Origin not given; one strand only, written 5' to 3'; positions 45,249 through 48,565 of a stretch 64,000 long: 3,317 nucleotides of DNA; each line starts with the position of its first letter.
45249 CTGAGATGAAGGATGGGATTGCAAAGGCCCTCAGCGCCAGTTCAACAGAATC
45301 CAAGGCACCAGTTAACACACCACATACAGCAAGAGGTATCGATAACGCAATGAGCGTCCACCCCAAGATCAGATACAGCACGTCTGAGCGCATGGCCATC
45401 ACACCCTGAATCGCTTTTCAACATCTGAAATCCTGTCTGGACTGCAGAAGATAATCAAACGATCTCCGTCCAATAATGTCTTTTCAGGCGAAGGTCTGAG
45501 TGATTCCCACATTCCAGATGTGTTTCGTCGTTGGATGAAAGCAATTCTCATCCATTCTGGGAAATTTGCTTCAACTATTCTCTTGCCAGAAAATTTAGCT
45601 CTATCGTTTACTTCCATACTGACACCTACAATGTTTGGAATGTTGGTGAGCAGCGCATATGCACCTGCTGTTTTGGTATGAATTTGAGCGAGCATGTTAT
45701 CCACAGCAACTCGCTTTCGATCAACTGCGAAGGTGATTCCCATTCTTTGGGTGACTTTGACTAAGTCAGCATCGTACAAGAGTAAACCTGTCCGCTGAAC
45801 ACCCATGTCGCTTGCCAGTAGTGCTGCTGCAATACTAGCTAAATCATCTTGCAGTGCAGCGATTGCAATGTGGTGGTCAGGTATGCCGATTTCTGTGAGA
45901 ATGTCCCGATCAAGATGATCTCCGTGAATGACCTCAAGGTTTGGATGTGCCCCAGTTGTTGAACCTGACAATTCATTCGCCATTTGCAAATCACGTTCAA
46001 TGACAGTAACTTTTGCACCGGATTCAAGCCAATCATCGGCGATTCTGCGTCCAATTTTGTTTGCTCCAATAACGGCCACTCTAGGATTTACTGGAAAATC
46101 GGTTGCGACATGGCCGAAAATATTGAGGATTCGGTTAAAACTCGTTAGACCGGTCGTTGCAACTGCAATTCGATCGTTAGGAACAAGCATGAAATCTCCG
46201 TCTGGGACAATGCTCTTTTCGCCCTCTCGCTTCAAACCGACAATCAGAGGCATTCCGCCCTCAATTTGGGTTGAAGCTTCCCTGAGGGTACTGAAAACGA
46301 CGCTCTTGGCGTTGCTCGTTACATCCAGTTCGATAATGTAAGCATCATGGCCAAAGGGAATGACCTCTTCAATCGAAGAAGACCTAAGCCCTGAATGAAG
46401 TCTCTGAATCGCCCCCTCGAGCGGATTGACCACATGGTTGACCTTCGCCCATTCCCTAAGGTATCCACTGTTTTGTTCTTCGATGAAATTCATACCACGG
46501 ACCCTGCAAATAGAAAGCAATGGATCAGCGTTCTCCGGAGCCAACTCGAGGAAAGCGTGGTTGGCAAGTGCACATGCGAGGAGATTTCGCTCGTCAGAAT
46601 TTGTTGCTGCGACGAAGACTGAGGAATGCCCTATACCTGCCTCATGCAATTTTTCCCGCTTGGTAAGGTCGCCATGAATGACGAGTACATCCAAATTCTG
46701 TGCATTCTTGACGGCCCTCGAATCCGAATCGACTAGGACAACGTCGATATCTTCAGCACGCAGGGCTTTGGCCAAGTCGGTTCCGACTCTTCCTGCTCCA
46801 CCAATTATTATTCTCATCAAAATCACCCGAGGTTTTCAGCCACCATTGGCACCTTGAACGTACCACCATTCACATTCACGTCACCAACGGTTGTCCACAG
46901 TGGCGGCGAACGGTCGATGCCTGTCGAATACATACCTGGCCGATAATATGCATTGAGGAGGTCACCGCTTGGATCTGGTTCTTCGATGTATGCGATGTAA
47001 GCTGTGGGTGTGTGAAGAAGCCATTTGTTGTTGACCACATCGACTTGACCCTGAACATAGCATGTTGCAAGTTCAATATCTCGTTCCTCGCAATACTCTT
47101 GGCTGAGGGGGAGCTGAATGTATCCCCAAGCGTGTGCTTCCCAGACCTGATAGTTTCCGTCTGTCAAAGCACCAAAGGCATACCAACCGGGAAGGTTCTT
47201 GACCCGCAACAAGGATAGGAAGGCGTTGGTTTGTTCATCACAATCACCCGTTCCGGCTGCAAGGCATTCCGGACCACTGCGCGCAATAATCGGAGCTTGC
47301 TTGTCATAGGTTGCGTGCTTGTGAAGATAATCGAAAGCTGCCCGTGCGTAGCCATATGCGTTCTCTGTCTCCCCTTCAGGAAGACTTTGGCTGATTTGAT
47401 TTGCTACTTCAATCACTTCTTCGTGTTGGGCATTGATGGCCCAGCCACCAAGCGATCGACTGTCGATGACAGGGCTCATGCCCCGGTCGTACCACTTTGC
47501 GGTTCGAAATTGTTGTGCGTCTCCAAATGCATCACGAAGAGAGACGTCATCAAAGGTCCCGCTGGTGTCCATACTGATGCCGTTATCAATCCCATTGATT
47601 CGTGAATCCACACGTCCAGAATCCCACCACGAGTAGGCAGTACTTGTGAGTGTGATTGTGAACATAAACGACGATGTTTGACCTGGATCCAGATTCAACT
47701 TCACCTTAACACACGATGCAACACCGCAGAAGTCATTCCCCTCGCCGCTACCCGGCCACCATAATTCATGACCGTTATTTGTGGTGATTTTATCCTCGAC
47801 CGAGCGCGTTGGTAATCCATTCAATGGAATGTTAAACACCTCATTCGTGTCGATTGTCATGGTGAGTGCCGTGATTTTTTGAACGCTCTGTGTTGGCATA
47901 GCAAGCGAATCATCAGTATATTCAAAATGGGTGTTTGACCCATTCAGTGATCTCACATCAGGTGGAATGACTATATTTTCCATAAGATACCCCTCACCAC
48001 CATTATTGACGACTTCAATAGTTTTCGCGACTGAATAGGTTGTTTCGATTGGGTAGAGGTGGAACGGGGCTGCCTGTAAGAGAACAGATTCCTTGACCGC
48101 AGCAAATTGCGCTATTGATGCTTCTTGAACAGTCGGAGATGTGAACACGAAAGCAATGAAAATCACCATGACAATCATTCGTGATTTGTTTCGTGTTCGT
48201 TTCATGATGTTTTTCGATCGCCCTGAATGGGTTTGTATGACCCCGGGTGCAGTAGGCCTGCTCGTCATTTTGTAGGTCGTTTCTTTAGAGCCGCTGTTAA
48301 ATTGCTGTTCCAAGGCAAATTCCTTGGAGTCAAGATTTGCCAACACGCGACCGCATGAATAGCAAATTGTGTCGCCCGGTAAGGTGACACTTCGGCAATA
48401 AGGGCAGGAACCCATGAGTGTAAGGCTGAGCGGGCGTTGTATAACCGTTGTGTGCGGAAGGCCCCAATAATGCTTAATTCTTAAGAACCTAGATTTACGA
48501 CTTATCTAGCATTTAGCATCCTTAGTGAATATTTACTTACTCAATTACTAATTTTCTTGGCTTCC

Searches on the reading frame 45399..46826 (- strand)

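Call 56: search_protein_families(library=pfam, proteins=[window:45399-46826:-], max_evalue=0.00001)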
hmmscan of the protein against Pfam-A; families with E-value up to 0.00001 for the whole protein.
window:45399-46826:- (475 aa): 11 families
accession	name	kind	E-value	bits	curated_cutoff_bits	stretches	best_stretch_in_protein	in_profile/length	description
PF02254.24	TrkA_N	-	1.4e-36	125.7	23.8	2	6-91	1-86/116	TrkA-N domain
PF02080.26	TrkA_C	-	1.7e-14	53.9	27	1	404-473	4-70/71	TrkA-C domain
PF01370.27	Epimerase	-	1.7e-10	41.2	20.9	1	6-65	2-61/240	NAD dependent epimerase/dehydratase family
PF05368.20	NmrA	-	8.3e-10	39.2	27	0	7-75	7-78/298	NmrA-like family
PF13460.12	NAD_binding_10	-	3e-09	37.5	27.2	1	9-88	1-82/184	NAD(P)H-binding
PF13241.12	NAD_binding_7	-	1.4e-08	35.6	22.1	0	249-335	9-79/104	Putative NAD(P)-binding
PF02737.24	3HCDH_N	-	1.3e-06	28.9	22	0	250-286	2-38/180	3-hydroxyacyl-CoA dehydrogenase, NAD binding domain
PF00106.31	adh_short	-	1.6e-06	28.2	26.6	0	6-62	4-66/195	short chain dehydrogenase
PF03807.23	F420_oxidored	-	1.7e-06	28.9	21.6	0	249-289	1-43/94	NADP oxidoreductase coenzyme F420-dependent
PF01488.26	Shikimate_DH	-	2.7e-06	27.9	24.3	0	249-293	14-59/138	Shikimate / quinate 5-dehydrogenase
PF00070.33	Pyr_redox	-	4.8e-06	27.4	22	0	249-282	1-34/82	Pyridine nucleotide-disulphide oxidoreductase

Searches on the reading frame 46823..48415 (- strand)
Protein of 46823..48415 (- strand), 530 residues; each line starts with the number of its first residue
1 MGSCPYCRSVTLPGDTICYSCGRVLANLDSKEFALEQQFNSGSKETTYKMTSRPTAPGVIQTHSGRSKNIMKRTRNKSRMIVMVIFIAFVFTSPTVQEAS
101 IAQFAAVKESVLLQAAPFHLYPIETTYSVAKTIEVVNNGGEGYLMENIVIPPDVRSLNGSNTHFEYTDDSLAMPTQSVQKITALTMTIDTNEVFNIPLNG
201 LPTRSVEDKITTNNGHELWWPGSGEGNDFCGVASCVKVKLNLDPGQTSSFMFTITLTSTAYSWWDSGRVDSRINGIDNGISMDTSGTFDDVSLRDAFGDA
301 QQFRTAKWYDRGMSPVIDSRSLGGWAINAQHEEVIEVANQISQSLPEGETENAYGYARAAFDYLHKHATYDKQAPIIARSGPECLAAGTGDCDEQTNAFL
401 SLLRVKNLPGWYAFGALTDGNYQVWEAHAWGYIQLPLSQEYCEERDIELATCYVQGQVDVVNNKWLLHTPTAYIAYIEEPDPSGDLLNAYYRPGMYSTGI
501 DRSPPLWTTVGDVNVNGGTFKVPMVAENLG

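Call 56: search_protein_families(library=pfam, proteins=[window:46823-48415:-], max_evalue=0.00001)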
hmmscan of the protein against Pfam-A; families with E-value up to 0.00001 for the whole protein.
window:46823-48415:- (530 aa): 1 family
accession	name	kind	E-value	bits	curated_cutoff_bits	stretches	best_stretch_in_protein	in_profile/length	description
PF01841.26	Transglut_core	-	9.1e-08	32.8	23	1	343-431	5-94/108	Transglutaminase-like superfamily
